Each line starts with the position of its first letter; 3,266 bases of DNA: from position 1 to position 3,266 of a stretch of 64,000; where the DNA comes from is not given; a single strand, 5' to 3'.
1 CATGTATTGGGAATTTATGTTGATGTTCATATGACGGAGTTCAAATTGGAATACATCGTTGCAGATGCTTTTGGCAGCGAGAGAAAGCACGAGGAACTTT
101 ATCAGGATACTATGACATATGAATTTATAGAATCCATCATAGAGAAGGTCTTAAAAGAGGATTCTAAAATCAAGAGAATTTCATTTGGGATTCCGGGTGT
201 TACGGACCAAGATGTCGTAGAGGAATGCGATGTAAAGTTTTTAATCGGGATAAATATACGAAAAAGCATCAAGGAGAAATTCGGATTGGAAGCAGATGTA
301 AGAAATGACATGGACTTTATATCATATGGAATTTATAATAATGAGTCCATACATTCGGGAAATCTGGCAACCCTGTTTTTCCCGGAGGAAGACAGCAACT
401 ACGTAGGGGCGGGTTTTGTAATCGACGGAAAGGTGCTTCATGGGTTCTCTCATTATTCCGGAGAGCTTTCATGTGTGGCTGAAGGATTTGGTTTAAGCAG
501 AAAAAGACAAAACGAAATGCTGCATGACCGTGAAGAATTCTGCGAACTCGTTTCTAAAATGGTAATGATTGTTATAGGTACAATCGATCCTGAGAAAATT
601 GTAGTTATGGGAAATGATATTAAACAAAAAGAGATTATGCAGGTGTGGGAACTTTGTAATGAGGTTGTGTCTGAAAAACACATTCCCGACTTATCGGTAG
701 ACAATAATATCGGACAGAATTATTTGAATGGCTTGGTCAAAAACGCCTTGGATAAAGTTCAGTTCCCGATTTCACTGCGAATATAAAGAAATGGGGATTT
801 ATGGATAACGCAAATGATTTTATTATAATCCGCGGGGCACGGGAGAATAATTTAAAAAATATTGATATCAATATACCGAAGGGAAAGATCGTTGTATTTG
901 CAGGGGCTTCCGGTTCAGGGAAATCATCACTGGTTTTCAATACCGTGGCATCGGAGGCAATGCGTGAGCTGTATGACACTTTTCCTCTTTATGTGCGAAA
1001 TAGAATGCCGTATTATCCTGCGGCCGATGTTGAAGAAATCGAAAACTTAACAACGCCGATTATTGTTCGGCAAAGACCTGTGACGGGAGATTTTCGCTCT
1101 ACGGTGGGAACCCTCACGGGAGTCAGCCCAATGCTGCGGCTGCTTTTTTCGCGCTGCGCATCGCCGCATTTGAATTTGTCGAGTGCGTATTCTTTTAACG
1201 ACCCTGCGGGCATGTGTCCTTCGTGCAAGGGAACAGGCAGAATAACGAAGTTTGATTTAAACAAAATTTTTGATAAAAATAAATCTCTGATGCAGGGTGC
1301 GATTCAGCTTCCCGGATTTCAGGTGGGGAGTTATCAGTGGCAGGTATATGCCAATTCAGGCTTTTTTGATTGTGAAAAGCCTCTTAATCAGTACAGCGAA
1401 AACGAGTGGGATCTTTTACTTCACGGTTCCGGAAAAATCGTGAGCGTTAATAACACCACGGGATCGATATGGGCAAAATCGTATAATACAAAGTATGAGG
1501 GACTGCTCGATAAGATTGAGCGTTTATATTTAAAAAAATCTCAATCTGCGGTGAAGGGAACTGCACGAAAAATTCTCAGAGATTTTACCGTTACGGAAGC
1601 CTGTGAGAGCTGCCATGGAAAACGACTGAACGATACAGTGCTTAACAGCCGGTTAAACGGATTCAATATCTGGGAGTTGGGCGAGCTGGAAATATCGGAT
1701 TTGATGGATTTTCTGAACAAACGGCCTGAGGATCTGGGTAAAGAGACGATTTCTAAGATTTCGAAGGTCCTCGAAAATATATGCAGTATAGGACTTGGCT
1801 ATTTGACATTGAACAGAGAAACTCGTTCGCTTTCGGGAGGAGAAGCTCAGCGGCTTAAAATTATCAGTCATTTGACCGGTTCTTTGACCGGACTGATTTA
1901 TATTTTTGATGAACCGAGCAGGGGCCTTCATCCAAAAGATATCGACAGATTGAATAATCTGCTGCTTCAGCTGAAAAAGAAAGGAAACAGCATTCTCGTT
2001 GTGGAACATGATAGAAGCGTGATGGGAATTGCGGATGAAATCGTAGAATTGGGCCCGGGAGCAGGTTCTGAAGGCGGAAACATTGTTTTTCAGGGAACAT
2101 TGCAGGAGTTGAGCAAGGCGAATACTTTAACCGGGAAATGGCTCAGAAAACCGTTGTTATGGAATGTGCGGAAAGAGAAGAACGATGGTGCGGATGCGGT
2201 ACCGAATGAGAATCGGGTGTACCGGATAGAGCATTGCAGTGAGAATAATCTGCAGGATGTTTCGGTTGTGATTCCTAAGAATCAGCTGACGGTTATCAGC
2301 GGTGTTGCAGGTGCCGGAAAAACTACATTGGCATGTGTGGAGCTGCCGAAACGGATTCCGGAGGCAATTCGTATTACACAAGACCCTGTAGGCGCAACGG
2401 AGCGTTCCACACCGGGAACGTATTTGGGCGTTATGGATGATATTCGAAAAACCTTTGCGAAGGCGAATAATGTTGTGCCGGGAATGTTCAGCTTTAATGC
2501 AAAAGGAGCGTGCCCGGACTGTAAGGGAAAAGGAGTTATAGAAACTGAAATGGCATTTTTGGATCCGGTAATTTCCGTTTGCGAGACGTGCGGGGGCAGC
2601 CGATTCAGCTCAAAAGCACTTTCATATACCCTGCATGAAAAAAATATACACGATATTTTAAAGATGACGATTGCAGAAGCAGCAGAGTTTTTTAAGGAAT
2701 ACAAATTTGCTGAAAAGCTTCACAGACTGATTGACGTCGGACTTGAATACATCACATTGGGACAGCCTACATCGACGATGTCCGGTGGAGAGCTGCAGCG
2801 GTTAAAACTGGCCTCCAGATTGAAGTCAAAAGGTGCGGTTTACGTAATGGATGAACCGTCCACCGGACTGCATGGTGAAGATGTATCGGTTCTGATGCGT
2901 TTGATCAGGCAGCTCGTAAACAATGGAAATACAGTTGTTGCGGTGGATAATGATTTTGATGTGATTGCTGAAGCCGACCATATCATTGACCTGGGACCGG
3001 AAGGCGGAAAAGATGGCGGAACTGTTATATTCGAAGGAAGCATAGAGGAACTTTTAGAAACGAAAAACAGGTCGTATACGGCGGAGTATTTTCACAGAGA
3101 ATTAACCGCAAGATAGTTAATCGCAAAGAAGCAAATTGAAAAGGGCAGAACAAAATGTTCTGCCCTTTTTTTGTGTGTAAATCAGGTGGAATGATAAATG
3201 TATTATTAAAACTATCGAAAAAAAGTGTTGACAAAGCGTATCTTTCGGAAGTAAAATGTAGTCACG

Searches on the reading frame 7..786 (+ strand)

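Call 20: search_protein_families(library=pfam, max_evalue=0.00001, proteins=[window:7-786:+])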
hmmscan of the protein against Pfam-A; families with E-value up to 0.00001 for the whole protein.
window:7-786:+ (259 aa): 1 family
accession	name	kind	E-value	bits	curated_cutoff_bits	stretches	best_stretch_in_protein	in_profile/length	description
PF00480.26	ROK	-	6.3e-08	32.9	22.9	0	13-154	10-155/294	ROK family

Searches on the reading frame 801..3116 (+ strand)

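Call 20: search_protein_families(library=pfam, max_evalue=0.00001, proteins=[window:801-3116:+])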
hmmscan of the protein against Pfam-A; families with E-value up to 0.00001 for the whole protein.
window:801-3116:+ (771 aa): 6 families
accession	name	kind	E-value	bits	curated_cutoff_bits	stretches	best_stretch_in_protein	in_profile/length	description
PF00005.33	ABC_tran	-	1.3e-21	78.1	25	1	484-687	1-136/137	ABC transporter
PF17755.6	UvrA_DNA-bind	-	1.4e-11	45.1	23.2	1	156-253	5-106/110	UvrA DNA-binding domain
PF03193.22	RsgA_GTPase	-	5e-07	30.1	30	0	9-50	88-127/174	RsgA GTPase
PF00684.25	DnaJ_CXXCXGXG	-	8.9e-07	29.5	32.7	0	569-600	16-50/65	DnaJ central domain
PF02463.25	SMC_N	-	3e-06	27.3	40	0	626-713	122-194/220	RecF/RecN/SMC N terminal domain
PF13191.12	AAA_16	-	3.7e-06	28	32.6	0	27-75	23-70/167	AAA ATPase domain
